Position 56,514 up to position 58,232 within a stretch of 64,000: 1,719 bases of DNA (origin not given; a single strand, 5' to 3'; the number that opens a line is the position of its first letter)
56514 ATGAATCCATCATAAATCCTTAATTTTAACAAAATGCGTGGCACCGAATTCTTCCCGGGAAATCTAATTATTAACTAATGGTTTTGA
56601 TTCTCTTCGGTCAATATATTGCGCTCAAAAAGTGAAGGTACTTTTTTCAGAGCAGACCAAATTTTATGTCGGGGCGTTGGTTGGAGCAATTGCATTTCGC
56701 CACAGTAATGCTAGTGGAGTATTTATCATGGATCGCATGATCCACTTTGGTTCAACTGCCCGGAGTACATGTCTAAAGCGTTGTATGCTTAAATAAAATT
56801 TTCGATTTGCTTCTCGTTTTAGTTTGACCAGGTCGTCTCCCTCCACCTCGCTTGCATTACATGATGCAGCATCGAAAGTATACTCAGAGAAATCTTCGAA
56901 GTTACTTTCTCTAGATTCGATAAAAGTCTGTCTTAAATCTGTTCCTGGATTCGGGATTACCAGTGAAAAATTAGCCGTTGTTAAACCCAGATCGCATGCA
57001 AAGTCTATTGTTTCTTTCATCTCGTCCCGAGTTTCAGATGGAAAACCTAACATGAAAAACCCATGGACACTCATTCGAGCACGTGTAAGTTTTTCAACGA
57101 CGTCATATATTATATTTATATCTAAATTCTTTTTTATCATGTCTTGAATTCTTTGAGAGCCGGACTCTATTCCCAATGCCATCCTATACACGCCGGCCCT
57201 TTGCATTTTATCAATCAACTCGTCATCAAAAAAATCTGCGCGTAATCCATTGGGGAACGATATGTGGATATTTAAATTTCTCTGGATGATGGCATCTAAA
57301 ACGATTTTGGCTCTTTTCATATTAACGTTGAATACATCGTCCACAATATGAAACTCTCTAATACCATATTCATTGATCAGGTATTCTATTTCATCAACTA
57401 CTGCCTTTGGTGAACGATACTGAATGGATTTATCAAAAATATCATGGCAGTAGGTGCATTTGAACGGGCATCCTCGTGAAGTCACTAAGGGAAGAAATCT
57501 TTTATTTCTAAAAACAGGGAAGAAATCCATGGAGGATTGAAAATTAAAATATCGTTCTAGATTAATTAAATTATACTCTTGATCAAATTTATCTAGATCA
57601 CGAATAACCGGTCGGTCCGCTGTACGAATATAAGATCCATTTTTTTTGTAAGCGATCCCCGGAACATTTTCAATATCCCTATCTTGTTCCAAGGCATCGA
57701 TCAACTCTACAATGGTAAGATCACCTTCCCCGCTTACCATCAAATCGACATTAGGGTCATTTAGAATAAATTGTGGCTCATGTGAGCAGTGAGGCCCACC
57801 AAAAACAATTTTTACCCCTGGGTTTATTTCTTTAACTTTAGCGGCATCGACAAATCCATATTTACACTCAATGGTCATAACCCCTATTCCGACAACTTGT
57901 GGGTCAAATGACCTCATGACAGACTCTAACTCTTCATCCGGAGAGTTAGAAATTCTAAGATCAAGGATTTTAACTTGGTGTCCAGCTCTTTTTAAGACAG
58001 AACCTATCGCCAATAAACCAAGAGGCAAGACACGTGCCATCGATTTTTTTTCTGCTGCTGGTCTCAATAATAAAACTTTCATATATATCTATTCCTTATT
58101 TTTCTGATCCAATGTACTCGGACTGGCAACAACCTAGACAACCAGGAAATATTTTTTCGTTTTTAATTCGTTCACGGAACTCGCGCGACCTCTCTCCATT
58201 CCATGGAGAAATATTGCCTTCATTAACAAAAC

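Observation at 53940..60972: Deoxysugar cluster dominated by three radical SAM enzymes and lacking classical tailoring genes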

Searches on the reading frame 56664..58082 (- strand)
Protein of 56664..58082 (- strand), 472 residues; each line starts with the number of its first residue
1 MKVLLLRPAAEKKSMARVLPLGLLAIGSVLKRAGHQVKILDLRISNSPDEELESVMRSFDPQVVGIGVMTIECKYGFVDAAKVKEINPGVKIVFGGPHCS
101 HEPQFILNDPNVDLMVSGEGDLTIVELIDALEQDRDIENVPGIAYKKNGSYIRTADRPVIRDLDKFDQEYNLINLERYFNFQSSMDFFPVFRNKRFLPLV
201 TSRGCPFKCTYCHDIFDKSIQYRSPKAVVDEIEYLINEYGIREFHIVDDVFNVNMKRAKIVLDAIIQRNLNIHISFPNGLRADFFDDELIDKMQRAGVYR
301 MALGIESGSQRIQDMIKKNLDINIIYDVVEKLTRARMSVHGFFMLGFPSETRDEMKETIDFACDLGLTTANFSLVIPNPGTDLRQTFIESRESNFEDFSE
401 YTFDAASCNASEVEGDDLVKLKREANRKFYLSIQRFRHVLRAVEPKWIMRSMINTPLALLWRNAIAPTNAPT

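Call 3: search_protein_families(library=pfam, proteins=[window:56664-58082:-], max_evalue=0.01)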
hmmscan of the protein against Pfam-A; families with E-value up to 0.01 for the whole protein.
window:56664-58082:- (472 aa): 2 families
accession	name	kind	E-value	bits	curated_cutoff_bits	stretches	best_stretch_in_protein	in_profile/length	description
PF04055.27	Radical_SAM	-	8.5e-25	88.3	29.5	1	200-362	2-166/166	Radical SAM superfamily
PF02310.24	B12-binding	-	1.5e-17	64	32.1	1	19-127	13-120/121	B12 binding domain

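Call 4: search_protein_families(library=ncbifam, proteins=[window:56664-58082:-], max_evalue=0.01)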
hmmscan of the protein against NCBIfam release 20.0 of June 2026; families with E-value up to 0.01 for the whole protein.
window:56664-58082:- (472 aa): 33 families (the best 25 are shown)
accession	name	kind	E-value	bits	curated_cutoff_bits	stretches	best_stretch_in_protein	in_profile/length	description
TIGR02026.1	BchE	equivalog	8.5e-61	206.3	481.35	1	17-438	19-436/497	magnesium-protoporphyrin IX monomethyl ester anaerobic oxidative cyclase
NF050148.1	rSAM_ApyD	equivalog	3e-50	171.3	750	1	7-385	11-391/645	RiPP biosynthesis radical SAM protein ApyD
TIGR03471.1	HpnJ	equivalog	8.9e-49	166.6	577.6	1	50-435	60-438/472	hopanoid biosynthesis associated radical SAM protein HpnJ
NF038361.1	rSAM_Sden_1168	equivalog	1.4e-47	162.5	575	1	49-421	129-507/560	Sden_1168 family B12-binding radical SAM P-methyltransferase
TIGR04479.1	bcpD_PhpK_rSAM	subfamily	3.7e-42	144.4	600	1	14-361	66-405/504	PhpK family radical SAM P-methyltransferase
TIGR04072.2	rSAM_ladder_B12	equivalog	1.6e-41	142.4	360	1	17-383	15-368/443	lipid biosynthesis B12-binding/radical SAM protein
TIGR04385.1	B12_rSAM_cofa1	equivalog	4.7e-41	141.4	450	1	4-361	3-360/438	B12 lower ligand biosynthesis radical SAM protein BzaD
TIGR04014.1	B12_SAM_MJ_0865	equivalog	1.2e-34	119.9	360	1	22-400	13-371/434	methyl-coenzyme M reductase glutamine C-methyltransferase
TIGR03975.1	rSAM_ocin_1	subfamily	9.4e-33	113.6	281.85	1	59-359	127-424/606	RiPP maturation radical SAM C-methyltransferase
TIGR04367.1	HpnR_B12_rSAM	equivalog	4.4e-31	107.9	650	1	1-407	1-391/490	hopanoid C-3 methylase HpnR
TIGR04190.1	B12_SAM_Ta0216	equivalog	4.5e-31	108.1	500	1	18-365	35-394/554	TIGR04190 family B12-binding domain/radical SAM domain protein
TIGR04013.1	B12_SAM_MJ_1487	hypoth_equivalog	7e-31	107.4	251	1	46-386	29-356/382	TIGR04013 family B12-binding domain/radical SAM domain-containing protein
TIGR04295.1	B12_rSAM_oligo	hypoth_equivalog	1.4e-28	99.7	400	1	19-339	24-334/422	TIGR04295 family B12-binding domain-containing radical SAM protein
NF033712.0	B12_rSAM_KedN5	subfamily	7.9e-25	87.1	700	1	36-360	38-365/624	KedN5 family methylcobalamin-dependent radical SAM C-methyltransferase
TIGR04428.1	B12_rSAM_trp_MT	equivalog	2.9e-24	85.4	500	1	19-376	15-409/558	tryptophan 2-C-methyltransferase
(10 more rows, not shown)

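Call 7: find_homologous_proteins(query=window:56664-58082:-)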
Query window:56664-58082:- (472 aa): 3247 proteins with E <= 0.001 among 8000 candidates; the best 120 are listed.
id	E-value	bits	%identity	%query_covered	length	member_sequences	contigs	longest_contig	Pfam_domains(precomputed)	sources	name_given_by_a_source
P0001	0.0e+0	1063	99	100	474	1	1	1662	PF04055.28,PF02310.25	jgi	-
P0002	0.0e+0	1060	99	100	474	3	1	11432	PF04055.28,PF02310.25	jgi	-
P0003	0.0e+0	1059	99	100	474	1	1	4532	PF04055.28,PF02310.25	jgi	-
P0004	0.0e+0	1052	98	100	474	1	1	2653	PF04055.28,PF02310.25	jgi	-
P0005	0.0e+0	1052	99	100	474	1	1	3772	PF04055.28,PF02310.25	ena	-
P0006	0.0e+0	1041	97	100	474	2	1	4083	PF04055.28,PF02310.25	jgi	-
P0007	0.0e+0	1037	97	100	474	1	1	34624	PF04055.28,PF02310.25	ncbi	-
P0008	0.0e+0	1035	96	100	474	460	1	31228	PF04055.28,PF02310.25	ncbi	-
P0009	0.0e+0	1031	96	100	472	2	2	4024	PF04055.28,PF02310.25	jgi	-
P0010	0.0e+0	1030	96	100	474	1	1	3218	PF04055.28,PF02310.25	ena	-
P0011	0.0e+0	1027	95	100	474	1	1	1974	PF04055.28,PF02310.25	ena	-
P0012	0.0e+0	1025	95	100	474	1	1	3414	PF04055.28,PF02310.25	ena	-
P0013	0.0e+0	1022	94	100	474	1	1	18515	PF04055.28,PF02310.25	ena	-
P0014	0.0e+0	1022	95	100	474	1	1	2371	PF04055.28,PF02310.25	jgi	-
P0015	0.0e+0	1021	94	100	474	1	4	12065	PF04055.28,PF02310.25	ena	-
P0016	0.0e+0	1021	94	100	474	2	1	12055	PF04055.28,PF02310.25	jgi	jgi:anaerobic magnesium-protoporphyrin IX monomethyl ester cyclase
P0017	0.0e+0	1020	94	100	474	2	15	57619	PF04055.28,PF02310.25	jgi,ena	jgi:radical SAM superfamily enzyme YgiQ (UPF0313 family)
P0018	0.0e+0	1018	94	100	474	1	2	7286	PF04055.28,PF02310.25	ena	-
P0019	0.0e+0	1018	95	100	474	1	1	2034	PF04055.28,PF02310.25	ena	-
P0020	0.0e+0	1018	95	100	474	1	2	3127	PF04055.28,PF02310.25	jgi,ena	jgi:radical SAM superfamily enzyme YgiQ (UPF0313 family)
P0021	0.0e+0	1018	94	100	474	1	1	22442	PF04055.28,PF02310.25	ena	-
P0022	0.0e+0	1018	94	100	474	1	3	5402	PF04055.28,PF02310.25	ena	-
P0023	0.0e+0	1017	93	100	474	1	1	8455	PF04055.28,PF02310.25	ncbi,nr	ncbi:MAG: B12-binding domain-containing radical SAM protein [Nitrospina sp.]|nr:B12-binding domain-c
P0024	0.0e+0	1017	94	100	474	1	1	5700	PF04055.28,PF02310.25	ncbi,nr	ncbi:MAG: B12-binding domain-containing radical SAM protein [Nitrospina sp.]|nr:B12-binding domain-c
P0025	0.0e+0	1017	94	100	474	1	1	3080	PF04055.28,PF02310.25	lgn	-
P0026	0.0e+0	1016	94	100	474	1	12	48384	PF04055.28,PF02310.25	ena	-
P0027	0.0e+0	1016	94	100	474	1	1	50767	PF04055.28,PF02310.25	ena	-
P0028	0.0e+0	1016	94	100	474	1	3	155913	PF04055.28,PF02310.25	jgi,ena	-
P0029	0.0e+0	1016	94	100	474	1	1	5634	PF04055.28,PF02310.25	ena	-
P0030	0.0e+0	1016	93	100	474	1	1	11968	PF04055.28,PF02310.25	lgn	-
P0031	0.0e+0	1015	94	100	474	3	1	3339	PF04055.28,PF02310.25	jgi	-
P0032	0.0e+0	1015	93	100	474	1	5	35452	PF04055.28,PF02310.25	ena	-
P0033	0.0e+0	1015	93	100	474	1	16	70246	PF04055.28,PF02310.25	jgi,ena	-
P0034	0.0e+0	1015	93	100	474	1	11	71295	PF04055.28,PF02310.25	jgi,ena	jgi:radical SAM superfamily enzyme YgiQ (UPF0313 family)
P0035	0.0e+0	1015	93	100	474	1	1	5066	PF04055.28,PF02310.25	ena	-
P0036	0.0e+0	1014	94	100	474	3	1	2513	PF04055.28,PF02310.25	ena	-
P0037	0.0e+0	1014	93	100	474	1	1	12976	PF04055.28,PF02310.25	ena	-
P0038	0.0e+0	1014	93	100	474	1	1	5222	PF04055.28,PF02310.25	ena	-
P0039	0.0e+0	1013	93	100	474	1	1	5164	PF04055.28,PF02310.25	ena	-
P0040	0.0e+0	1013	93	100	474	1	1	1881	PF04055.28,PF02310.25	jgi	-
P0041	0.0e+0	1013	93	100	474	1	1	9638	PF04055.28,PF02310.25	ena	-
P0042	0.0e+0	1013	93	100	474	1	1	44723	PF04055.28,PF02310.25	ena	-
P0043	0.0e+0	1013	93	100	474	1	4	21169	PF04055.28,PF02310.25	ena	-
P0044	0.0e+0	1013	93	100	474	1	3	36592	PF04055.28,PF02310.25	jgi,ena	-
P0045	0.0e+0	1012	93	100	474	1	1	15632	PF04055.28,PF02310.25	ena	-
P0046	0.0e+0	1012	93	100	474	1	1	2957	PF04055.28,PF02310.25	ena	-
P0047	0.0e+0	1012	93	100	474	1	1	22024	PF04055.28,PF02310.25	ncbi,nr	ncbi:MAG: radical SAM protein [Nitrospina sp.]|nr:radical SAM protein [Nitrospina sp.]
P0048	0.0e+0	1012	93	100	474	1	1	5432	PF04055.28,PF02310.25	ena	-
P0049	0.0e+0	1011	94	100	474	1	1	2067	PF04055.28,PF02310.25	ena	-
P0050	0.0e+0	1011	93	100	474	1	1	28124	PF04055.28,PF02310.25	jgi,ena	-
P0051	0.0e+0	1011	94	100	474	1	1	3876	PF04055.28,PF02310.25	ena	-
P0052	0.0e+0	1011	93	100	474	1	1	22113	PF04055.28,PF02310.25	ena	-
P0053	0.0e+0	1010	93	100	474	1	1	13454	PF04055.28,PF02310.25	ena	-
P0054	0.0e+0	1009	93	100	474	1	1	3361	PF04055.28,PF02310.25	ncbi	-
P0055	4.1e-298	1006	94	99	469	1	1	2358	PF04055.28,PF02310.25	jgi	-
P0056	4.4e-298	1006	93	100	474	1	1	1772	PF04055.28,PF02310.25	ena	-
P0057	3.1e-297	1003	93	100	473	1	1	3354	PF04055.28,PF02310.25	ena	-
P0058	1.4e-296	1001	93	100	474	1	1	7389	PF04055.28,PF02310.25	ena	-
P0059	1.1e-295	998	92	100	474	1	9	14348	PF04055.28,PF02310.25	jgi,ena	jgi:radical SAM superfamily enzyme YgiQ (UPF0313 family)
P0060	2.2e-295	997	92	100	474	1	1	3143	PF04055.28,PF02310.25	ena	-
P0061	2.2e-295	997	92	100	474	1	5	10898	PF04055.28,PF02310.25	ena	-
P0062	3.2e-295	997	92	100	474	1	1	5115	PF04055.28,PF02310.25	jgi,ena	-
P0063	5.4e-295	996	92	100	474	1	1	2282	PF04055.28,PF02310.25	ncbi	-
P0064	5.6e-295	996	92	100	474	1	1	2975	PF04055.28,PF02310.25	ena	-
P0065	5.7e-295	996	92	100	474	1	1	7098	PF04055.28,PF02310.25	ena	-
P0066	7.3e-295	996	92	100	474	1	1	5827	PF04055.28,PF02310.25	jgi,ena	-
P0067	1.8e-294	994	92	100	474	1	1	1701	PF04055.28,PF02310.25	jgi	jgi:anaerobic magnesium-protoporphyrin IX monomethyl ester cyclase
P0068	1.9e-294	994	92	100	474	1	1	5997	PF04055.28,PF02310.25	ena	-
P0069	1.9e-294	994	92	100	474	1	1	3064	PF04055.28,PF02310.25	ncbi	-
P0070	2.4e-294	994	91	100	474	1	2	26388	PF04055.28,PF02310.25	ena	-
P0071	3.1e-294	994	92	100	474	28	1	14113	PF04055.28,PF02310.25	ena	-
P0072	4.4e-294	993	92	100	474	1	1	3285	PF04055.28,PF02310.25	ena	-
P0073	5.0e-294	993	92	100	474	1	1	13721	PF04055.28,PF02310.25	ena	-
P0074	5.1e-294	993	91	100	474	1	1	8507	PF04055.28,PF02310.25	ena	-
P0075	6.1e-294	993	92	100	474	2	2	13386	PF04055.28,PF02310.25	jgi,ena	-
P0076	8.3e-294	992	92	100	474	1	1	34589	PF04055.28,PF02310.25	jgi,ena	jgi:anaerobic magnesium-protoporphyrin IX monomethyl ester cyclase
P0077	1.1e-293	992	92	100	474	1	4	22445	PF04055.28,PF02310.25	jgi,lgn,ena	jgi:anaerobic magnesium-protoporphyrin IX monomethyl ester cyclase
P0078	2.2e-293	991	92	100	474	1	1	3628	PF04055.28,PF02310.25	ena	-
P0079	2.8e-293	990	92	100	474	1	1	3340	PF04055.28,PF02310.25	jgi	-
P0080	4.1e-293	990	92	100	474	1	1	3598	PF04055.28,PF02310.25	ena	-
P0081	4.2e-293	990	92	100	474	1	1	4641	PF04055.28,PF02310.25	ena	-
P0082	5.0e-293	990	91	100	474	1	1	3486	PF04055.28,PF02310.25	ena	-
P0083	5.5e-293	989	92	100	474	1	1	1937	PF04055.28,PF02310.25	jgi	jgi:radical SAM superfamily enzyme YgiQ (UPF0313 family)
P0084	5.6e-293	989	91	100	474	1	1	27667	PF04055.28,PF02310.25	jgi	jgi:anaerobic magnesium-protoporphyrin IX monomethyl ester cyclase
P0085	8.1e-293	989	92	100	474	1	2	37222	PF04055.28,PF02310.25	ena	-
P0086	1.7e-292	988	92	100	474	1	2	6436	PF04055.28,PF02310.25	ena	-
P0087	2.0e-291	984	91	100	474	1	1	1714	PF04055.28,PF02310.25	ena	-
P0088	2.7e-291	984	91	100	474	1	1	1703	PF04055.28,PF02310.25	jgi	-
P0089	6.9e-289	976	90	100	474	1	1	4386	PF04055.28,PF02310.25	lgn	-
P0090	1.7e-284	961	88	100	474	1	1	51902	PF04055.28,PF02310.25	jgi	jgi:anaerobic magnesium-protoporphyrin IX monomethyl ester cyclase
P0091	4.1e-281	950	87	100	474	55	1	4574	PF04055.28,PF02310.25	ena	-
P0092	6.9e-280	946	90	100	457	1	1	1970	PF04055.28,PF02310.25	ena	-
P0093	2.0e-275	932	84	100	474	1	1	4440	PF04055.28,PF02310.25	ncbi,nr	ncbi:MAG: B12-binding domain-containing radical SAM protein [Nitrospinae bacterium]|nr:B12-binding d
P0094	3.1e-267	905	84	97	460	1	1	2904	PF04055.28,PF02310.25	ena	-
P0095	5.5e-267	904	84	97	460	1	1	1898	PF04055.28,PF02310.25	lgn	-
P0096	1.1e-266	903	84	97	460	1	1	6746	PF04055.28,PF02310.25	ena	-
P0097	2.6e-264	895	82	100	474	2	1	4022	PF04055.28,PF02310.25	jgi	-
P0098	5.4e-256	867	94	86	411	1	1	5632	PF04055.28,PF02310.25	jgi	-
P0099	4.2e-244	828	97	80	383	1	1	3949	PF04055.28,PF02310.25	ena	-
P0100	1.2e-240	817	91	83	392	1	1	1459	PF04055.28,PF02310.25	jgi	jgi:radical SAM superfamily enzyme YgiQ (UPF0313 family)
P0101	1.3e-238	810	92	81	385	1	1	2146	PF04055.28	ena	-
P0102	1.8e-229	780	70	100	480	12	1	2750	PF04055.28,PF02310.25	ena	-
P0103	5.0e-229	779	75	97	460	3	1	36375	PF04055.28,PF02310.25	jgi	-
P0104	1.0e-228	778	94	76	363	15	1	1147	PF04055.28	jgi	-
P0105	1.3e-227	774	69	100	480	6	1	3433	PF04055.28,PF02310.25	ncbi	-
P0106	3.7e-224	763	69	100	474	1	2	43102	PF04055.28,PF02310.25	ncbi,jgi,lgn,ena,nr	ncbi:MAG: radical SAM protein [Nitrospinae bacterium CG11_big_fil_rev_8_21_14_0_20_56_8]|nr:MAG: rad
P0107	1.7e-221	754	84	82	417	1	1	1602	PF04055.28,PF02310.25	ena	-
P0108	5.7e-221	752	68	100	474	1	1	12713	PF04055.28,PF02310.25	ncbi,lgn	-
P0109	8.0e-220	748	68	100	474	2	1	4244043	PF04055.28,PF02310.25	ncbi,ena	-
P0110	6.0e-218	742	67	100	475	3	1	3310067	PF04055.28,PF02310.25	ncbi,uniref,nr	ncbi:MAG: radical SAM protein [Candidatus Nitrohelix vancouverensis]|uniref:Radical SAM protein n=1 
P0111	2.3e-215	734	66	100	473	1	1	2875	PF04055.28,PF02310.25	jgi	-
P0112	6.4e-215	732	66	100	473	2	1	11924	PF04055.28,PF02310.25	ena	-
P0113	8.7e-215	732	66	100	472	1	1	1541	PF04055.28,PF02310.25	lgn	-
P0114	1.6e-214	731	67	100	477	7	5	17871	PF04055.28,PF02310.25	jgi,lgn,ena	-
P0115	1.2e-207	708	63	100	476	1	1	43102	PF04055.28,PF02310.25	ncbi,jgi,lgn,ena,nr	ncbi:MAG: radical SAM protein [Nitrospinae bacterium CG11_big_fil_rev_8_21_14_0_20_56_8]|nr:MAG: rad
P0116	7.9e-207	705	69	94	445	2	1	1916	PF04055.28,PF02310.25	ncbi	ncbi:MAG: B12-binding domain-containing radical SAM protein, partial [Nitrospinaceae bacterium]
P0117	5.7e-186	637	60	99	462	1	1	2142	PF04055.28,PF02310.25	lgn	-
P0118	1.5e-183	629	60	99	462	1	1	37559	PF04055.28,PF02310.25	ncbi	ncbi:MAG: B12-binding domain-containing radical SAM protein [Nitrospinales bacterium]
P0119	3.8e-181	621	59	99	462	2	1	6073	PF04055.28,PF02310.25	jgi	-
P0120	5.5e-180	617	94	61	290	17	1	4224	PF04055.28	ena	-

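Call 12: find_related_loci(query=A1, collection=genome_contigs, flank=10000)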
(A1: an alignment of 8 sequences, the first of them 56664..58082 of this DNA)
Query A1 (472 aa) in genome_contigs; peptide patterns used: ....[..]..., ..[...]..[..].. (x = any residue, [..] = any of these).
600 stretches matched a pattern (row limit reached: there are more); 563 encode a relative of the query (tblastn E <= 1e-3); the best 80 are kept; 80 distinct loci.
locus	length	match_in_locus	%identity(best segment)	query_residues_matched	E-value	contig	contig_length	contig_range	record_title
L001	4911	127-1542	98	1-472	0e+0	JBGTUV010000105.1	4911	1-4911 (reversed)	MAG: Candidatus Nitromaritima sp. isolate WDNA14_bin.3.strict NODE_105_length_4911_cov_1.123147, whole genome shotgun se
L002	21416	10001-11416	97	1-472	0e+0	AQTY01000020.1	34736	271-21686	Candidatus Nitromaritima sp. SCGC AAA288-L16 A288L16DRAFT_2505696034.20_C, whole genome shotgun sequence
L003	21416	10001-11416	95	1-472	0e+0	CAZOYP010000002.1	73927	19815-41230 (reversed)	MAG TPA_asm: uncultured Nitrospinaceae bacterium isolate SRP077602_co4_681 genome assembly, contig: NODE_434_length_7392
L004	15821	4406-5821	93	1-472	0e+0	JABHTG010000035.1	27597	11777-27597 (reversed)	MAG: Nitrospina sp. isolate SI039_bin56 k141_1626464, whole genome shotgun sequence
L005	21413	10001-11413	68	1-471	0e+0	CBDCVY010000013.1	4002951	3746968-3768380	MAG: Nitrospinaceae bacterium isolate b0709e44-287e-4b74-9289-be2073200a22 genome assembly, contig: contig_13, whole gen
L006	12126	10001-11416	68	1-471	0e+0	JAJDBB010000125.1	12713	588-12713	MAG: Nitrospinaceae bacterium isolate OFTM324 OFTM324_124, whole genome shotgun sequence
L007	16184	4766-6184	66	1-472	0e+0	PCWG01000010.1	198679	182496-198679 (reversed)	MAG: Nitrospinae bacterium CG11_big_fil_rev_8_21_14_0_20_45_15 CG11_8_21_14_0.20_scaffold_63_c, whole genome shotgun seq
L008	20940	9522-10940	65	1-472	0e+0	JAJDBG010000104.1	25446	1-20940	MAG: Nitrospinaceae bacterium isolate OFTM96 OFTM96_103, whole genome shotgun sequence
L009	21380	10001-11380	60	1-466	0e+0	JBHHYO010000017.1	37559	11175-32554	MAG: Nitrospinales bacterium isolate Maj_2_bin.45 NODE_376_length_37559_cov_13.466004, whole genome shotgun sequence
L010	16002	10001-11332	38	1-443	4e-93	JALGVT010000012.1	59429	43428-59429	MAG: candidate division LCP-89 bacterium isolate Meg19_1012_Bin_459 Meg19_1012_Bin_459_scaffold_531, whole genome shotgu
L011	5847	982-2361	36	1-460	2e-90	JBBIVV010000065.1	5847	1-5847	MAG: bacterium isolate STS170223_bin_85 NODE_13859_length_5847_cov_13.932320, whole genome shotgun sequence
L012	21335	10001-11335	36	2-447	1e-86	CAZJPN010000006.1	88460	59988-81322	MAG TPA_asm: uncultured Pseudomonadota bacterium isolate SRP271791_co1_55 genome assembly, contig: k141_205339, whole ge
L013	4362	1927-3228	35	2-436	4e-85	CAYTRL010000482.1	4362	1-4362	MAG TPA_asm: uncultured Thermodesulfobacteriota bacterium isolate binchicken_co65_60 genome assembly, contig: NODE_68330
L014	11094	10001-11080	37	1-362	7e-82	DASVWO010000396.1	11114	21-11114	MAG TPA_asm: Polyangiaceae bacterium isolate SMAG_U2550 k141_804974, whole genome shotgun sequence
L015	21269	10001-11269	36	20-446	2e-77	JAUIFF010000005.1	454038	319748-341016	MAG: Polyangia bacterium isolate 8_bin.71 NODE_35_length_454038_cov_7.796535, whole genome shotgun sequence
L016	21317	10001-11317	33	1-436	1e-76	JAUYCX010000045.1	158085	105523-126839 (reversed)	MAG: Candidatus Omnitrophota bacterium isolate C20_maxbin.112_sub C20_k141_65624, whole genome shotgun sequence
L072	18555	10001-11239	27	20-453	6e-47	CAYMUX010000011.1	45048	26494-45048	MAG TPA_asm: uncultured Nitrospiraceae bacterium isolate SRP302447_co3_820 genome assembly, contig: NODE_2188_length_450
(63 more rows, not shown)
